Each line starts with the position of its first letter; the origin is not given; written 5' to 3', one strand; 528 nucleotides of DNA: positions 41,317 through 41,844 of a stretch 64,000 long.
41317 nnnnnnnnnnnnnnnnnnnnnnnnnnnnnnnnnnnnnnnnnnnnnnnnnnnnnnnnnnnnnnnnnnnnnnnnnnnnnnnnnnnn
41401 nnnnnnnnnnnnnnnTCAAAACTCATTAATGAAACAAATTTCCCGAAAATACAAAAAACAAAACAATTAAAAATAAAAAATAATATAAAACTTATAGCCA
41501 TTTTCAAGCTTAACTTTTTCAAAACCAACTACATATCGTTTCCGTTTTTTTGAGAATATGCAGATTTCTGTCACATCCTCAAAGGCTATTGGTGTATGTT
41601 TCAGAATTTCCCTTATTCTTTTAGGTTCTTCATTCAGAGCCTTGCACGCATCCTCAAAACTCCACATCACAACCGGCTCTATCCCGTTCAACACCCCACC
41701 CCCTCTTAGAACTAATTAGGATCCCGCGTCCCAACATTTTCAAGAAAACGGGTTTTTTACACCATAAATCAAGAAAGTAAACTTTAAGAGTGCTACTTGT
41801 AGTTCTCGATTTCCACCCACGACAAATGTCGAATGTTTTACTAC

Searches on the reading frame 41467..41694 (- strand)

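Call 55: search_protein_families(library=phrogs, proteins=[window:41467-41694:-], max_evalue=0.05)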
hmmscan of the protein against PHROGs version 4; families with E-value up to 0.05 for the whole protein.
window:41467-41694:- (75 aa): 0 families

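Call 56: search_protein_families(library=pfam, proteins=[window:41467-41694:-], max_evalue=0.05)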
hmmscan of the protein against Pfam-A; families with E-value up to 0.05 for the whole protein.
window:41467-41694:- (75 aa): 1 family
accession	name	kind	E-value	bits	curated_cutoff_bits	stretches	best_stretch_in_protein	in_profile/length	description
PF10788.14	DUF2603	-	0.027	15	25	1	28-50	82-104/137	Protein of unknown function (DUF2603)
